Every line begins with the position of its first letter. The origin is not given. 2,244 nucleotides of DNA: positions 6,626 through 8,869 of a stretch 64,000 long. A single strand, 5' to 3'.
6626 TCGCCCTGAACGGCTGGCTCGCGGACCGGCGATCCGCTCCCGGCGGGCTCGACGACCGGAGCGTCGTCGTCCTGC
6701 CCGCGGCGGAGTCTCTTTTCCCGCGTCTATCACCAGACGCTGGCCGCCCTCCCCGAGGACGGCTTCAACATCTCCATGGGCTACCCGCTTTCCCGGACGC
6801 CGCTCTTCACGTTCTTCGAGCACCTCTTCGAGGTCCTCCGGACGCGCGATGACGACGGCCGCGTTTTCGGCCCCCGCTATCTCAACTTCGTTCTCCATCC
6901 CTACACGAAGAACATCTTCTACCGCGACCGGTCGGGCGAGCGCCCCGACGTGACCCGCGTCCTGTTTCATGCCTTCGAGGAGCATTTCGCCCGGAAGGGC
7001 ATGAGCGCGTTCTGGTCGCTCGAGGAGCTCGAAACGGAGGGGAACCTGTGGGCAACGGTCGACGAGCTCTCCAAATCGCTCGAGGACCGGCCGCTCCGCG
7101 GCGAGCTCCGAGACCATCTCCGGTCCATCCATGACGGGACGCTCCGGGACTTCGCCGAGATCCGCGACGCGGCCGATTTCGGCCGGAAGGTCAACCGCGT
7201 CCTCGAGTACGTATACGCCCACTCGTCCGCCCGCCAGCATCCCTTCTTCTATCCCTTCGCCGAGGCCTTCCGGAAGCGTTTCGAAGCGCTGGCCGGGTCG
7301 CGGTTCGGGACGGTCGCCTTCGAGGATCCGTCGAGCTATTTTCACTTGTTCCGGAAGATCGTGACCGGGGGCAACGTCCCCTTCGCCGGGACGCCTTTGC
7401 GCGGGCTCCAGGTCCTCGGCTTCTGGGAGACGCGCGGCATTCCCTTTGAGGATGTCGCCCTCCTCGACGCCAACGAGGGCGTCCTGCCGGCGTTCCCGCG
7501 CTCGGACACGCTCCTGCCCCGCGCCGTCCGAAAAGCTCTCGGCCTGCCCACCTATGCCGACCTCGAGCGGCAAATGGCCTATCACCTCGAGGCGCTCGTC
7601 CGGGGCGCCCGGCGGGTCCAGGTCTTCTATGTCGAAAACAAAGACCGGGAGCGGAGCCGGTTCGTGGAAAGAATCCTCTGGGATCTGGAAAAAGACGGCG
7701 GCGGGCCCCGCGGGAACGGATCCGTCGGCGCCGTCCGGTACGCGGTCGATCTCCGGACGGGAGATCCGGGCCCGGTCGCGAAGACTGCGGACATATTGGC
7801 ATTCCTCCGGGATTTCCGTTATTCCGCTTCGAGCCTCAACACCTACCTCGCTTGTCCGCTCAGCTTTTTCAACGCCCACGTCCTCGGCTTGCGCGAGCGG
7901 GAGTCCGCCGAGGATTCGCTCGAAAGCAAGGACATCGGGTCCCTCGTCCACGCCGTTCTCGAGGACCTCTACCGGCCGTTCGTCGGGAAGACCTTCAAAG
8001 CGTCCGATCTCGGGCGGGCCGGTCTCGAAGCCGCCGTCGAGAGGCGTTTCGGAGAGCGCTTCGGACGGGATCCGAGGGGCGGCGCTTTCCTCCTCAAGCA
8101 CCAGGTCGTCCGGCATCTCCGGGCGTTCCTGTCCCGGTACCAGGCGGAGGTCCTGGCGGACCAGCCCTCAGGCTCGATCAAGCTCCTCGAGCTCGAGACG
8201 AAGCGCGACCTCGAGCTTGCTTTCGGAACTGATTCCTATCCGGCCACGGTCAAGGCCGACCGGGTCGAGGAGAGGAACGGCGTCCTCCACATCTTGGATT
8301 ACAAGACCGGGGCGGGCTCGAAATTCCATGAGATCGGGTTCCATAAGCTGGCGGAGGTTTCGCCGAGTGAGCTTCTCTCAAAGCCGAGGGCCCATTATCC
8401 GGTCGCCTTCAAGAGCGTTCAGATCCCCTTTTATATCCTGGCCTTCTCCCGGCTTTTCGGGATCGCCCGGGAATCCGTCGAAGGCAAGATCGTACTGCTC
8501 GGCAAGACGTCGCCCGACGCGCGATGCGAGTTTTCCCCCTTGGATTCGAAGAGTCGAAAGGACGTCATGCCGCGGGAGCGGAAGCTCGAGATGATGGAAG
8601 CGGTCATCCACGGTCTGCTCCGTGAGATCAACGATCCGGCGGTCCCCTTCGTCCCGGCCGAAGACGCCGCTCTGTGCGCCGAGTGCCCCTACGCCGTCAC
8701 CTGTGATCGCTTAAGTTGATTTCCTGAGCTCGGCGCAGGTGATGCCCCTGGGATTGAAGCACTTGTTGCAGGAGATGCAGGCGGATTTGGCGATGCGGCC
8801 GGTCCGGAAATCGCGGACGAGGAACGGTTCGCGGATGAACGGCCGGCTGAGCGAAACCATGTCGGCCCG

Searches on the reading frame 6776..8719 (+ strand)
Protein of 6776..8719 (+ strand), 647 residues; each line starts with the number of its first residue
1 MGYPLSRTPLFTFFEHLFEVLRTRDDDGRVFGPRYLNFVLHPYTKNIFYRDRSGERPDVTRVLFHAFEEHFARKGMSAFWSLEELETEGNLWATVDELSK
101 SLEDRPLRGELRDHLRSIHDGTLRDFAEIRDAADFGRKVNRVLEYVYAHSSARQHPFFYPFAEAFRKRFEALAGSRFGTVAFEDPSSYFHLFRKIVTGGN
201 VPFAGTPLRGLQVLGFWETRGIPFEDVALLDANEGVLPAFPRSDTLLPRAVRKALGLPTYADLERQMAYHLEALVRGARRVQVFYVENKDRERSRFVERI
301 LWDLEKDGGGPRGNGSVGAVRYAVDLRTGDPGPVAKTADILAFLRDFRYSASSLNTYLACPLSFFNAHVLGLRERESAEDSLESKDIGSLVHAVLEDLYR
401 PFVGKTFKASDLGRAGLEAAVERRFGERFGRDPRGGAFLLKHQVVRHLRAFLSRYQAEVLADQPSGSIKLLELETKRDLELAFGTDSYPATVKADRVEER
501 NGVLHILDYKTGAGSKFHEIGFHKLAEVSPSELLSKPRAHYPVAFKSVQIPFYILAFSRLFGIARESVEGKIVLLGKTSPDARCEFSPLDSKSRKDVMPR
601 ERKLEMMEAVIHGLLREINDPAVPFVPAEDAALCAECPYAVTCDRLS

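Call 76: search_protein_families(library=pfam, proteins=[window:6776-8719:+], max_evalue=0.00001)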
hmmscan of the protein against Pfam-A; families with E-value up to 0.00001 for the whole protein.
window:6776-8719:+ (647 aa): 1 family
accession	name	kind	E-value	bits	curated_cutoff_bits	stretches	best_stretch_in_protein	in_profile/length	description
PF12705.13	PDDEXK_1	-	3.3e-30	106.3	22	1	349-644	2-247/247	PD-(D/E)XK nuclease superfamily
